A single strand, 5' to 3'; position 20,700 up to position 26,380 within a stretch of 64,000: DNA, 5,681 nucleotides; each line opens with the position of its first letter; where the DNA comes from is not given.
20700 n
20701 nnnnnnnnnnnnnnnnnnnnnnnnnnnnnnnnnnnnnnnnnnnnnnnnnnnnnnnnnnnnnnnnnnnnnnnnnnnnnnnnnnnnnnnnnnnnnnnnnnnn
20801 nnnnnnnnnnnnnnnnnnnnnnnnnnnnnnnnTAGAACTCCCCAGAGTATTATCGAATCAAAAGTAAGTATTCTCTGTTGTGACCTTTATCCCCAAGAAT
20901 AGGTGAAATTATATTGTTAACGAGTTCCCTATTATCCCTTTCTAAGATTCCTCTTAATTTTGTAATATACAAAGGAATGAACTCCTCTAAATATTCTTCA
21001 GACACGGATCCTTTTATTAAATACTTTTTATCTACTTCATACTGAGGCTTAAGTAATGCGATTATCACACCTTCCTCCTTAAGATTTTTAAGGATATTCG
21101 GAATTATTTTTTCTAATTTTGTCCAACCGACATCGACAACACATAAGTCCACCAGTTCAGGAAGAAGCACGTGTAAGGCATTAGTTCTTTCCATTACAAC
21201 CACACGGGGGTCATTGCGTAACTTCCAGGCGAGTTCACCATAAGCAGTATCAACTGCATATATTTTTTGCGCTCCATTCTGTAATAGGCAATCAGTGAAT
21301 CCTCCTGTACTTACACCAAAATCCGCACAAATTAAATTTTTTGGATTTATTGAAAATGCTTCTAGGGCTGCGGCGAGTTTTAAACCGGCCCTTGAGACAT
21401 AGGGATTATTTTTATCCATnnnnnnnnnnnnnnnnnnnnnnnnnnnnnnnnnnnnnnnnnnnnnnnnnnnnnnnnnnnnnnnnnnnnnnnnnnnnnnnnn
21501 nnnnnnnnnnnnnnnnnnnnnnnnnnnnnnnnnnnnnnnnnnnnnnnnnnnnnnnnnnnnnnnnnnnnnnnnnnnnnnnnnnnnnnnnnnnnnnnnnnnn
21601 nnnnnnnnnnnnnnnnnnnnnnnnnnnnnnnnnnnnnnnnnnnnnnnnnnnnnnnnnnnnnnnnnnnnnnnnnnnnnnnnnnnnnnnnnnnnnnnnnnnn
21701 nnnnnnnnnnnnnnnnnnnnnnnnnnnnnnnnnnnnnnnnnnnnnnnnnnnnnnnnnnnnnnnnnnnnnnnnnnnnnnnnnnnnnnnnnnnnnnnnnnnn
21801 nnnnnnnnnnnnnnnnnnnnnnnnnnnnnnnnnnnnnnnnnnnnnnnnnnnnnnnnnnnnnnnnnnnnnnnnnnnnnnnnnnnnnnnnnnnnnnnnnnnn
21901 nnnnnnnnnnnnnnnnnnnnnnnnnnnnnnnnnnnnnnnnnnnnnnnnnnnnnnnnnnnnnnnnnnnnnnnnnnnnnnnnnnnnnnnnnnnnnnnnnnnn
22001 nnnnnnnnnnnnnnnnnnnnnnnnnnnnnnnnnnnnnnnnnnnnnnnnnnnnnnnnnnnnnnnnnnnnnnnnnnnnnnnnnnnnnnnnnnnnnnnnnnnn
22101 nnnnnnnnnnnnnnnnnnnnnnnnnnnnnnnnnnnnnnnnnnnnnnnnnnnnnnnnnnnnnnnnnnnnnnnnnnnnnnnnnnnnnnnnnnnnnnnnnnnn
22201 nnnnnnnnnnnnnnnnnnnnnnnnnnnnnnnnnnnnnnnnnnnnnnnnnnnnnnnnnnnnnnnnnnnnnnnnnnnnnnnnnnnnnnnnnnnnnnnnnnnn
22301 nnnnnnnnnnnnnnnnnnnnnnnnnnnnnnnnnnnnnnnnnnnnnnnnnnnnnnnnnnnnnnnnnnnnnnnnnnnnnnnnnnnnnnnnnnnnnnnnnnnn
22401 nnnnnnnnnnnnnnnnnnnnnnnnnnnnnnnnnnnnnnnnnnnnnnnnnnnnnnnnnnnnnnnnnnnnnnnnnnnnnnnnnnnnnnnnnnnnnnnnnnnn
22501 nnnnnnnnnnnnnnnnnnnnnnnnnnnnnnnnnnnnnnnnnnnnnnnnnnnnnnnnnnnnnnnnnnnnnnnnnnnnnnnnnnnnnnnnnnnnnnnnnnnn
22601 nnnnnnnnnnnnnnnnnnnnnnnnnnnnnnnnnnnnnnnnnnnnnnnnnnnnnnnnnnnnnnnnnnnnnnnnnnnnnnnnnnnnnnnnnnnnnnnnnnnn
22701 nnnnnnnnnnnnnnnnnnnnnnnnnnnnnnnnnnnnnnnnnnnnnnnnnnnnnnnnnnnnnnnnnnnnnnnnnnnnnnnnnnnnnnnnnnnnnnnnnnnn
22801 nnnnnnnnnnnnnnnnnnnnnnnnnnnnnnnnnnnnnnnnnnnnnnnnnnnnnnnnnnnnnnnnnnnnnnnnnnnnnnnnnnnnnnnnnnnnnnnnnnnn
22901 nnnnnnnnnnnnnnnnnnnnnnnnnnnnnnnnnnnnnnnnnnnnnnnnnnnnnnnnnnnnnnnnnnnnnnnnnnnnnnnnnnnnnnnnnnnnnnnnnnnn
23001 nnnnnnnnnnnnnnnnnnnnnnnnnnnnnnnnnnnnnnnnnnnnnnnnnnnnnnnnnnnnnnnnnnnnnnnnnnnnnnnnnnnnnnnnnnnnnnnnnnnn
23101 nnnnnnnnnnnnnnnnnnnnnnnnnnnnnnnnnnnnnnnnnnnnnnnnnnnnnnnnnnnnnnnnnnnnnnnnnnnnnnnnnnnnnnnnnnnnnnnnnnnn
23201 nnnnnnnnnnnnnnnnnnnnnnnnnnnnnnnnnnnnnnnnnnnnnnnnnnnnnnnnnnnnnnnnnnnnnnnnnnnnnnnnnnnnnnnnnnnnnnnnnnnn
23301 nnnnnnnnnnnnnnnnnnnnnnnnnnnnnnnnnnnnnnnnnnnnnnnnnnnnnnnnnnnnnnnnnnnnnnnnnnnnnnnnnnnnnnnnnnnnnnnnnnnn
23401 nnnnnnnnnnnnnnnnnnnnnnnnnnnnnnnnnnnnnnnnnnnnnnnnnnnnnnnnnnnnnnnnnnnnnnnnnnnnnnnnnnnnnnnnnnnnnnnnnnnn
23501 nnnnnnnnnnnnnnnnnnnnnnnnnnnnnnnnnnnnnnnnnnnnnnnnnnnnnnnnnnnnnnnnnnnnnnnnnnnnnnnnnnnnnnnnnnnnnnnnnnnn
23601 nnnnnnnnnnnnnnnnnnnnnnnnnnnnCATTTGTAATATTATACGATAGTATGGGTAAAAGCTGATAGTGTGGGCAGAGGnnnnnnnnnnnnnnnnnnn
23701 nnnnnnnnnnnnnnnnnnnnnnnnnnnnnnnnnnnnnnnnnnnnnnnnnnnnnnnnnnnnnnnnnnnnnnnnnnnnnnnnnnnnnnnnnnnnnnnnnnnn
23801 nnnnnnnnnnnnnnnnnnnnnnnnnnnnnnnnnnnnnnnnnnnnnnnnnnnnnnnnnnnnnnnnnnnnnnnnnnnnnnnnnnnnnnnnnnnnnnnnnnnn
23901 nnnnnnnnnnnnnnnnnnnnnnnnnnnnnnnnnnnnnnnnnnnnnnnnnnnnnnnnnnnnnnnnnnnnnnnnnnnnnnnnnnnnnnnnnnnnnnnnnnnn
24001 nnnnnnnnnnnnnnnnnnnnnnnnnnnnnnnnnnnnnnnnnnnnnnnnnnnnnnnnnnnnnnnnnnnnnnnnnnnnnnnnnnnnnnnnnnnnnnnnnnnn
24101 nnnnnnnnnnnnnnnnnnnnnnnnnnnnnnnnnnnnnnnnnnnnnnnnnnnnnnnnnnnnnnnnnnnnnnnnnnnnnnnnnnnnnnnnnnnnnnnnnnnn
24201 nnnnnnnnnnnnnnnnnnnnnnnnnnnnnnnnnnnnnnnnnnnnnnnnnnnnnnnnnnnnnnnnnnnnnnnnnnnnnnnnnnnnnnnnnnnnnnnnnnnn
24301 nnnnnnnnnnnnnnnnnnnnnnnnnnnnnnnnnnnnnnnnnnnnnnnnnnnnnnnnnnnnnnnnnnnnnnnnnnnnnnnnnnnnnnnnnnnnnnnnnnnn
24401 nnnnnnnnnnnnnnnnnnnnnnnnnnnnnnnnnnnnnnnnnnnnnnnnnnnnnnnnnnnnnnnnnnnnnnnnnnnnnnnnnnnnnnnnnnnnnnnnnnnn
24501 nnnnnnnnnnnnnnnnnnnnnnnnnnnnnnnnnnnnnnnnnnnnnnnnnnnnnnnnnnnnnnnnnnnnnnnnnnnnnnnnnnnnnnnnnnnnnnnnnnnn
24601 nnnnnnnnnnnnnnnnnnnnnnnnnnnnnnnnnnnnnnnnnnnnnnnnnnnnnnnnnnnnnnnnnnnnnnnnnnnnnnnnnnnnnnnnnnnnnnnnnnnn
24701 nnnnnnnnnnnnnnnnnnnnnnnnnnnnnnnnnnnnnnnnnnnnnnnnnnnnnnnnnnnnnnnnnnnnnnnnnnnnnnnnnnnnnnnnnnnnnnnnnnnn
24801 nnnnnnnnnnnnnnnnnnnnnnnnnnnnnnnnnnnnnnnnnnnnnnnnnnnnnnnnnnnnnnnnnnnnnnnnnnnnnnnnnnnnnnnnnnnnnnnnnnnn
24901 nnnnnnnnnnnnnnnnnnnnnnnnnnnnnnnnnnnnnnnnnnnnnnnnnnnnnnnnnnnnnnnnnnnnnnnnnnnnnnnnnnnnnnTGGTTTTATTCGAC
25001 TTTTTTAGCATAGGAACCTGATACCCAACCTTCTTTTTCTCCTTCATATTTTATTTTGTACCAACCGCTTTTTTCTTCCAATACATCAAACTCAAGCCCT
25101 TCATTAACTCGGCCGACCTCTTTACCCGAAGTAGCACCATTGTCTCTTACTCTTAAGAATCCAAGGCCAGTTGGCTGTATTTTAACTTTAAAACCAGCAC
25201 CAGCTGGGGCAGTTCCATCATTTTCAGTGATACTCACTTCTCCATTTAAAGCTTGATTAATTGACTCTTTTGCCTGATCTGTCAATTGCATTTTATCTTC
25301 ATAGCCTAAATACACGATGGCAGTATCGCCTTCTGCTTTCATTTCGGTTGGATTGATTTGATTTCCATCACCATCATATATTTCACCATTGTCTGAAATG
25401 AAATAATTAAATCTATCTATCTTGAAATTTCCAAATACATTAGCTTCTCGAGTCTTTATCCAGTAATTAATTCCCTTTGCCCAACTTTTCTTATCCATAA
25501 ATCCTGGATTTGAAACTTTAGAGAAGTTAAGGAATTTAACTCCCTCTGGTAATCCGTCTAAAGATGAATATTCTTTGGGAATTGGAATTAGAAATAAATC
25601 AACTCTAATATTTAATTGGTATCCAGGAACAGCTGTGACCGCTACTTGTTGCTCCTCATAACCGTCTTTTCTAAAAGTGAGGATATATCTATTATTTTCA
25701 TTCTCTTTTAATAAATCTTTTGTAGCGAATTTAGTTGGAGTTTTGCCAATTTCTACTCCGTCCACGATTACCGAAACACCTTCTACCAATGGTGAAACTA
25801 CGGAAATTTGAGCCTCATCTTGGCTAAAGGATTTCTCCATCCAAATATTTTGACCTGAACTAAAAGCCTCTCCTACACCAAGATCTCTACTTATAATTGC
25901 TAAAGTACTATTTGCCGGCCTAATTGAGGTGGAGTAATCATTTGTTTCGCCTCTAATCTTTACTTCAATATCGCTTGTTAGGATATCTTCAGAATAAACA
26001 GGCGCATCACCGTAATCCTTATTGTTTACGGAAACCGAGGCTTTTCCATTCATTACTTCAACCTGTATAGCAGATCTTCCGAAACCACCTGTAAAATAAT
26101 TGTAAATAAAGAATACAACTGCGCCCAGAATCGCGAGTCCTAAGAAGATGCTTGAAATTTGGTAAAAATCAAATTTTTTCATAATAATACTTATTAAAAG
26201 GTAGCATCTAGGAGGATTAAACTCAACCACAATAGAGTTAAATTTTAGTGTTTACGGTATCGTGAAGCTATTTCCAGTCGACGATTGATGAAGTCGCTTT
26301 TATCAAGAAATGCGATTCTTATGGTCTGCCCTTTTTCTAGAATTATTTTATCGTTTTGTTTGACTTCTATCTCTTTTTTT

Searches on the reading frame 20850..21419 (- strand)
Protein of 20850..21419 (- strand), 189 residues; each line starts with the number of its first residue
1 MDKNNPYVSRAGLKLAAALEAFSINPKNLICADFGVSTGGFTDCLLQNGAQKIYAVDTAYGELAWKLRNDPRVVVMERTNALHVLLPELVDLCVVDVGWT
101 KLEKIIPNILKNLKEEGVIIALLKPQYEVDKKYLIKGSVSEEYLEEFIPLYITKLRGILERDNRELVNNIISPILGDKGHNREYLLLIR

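Call 86: search_protein_families(library=pfam, proteins=[window:20850-21419:-], max_evalue=0.01)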
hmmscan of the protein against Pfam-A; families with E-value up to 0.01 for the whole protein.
window:20850-21419:- (189 aa): 2 families
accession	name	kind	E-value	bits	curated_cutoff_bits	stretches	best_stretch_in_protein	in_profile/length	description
PF01728.25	FtsJ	-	2.4e-28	99.7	24.1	1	7-139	1-134/181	FtsJ-like methyltransferase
PF13578.12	Methyltransf_24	-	0.0078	17.5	26.3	0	34-120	7-101/105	Methyltransferase domain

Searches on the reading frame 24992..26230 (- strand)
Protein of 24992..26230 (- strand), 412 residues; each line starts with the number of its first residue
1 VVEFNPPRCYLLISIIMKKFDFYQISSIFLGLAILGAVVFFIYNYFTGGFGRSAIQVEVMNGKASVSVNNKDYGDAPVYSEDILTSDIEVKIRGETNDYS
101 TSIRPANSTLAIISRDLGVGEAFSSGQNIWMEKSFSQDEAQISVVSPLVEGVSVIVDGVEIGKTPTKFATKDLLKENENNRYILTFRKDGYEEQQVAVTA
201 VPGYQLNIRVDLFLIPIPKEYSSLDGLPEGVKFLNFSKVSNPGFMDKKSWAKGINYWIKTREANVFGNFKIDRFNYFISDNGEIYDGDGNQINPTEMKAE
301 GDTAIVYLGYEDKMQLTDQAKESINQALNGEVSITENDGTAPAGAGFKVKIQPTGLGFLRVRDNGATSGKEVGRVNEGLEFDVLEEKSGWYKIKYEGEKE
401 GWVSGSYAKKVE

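Call 16: search_protein_families(library=pfam, proteins=[window:24992-26230:-], max_evalue=0.01)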
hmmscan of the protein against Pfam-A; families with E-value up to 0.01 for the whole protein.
window:24992-26230:- (412 aa): 2 families
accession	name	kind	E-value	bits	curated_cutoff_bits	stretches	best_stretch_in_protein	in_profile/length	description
PF08239.17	SH3_3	-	7.3e-11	42.5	27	1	358-407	2-52/54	Bacterial SH3 domain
PF08308.17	PEGA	-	1.2e-06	28.7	20.8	1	149-210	10-65/71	PEGA domain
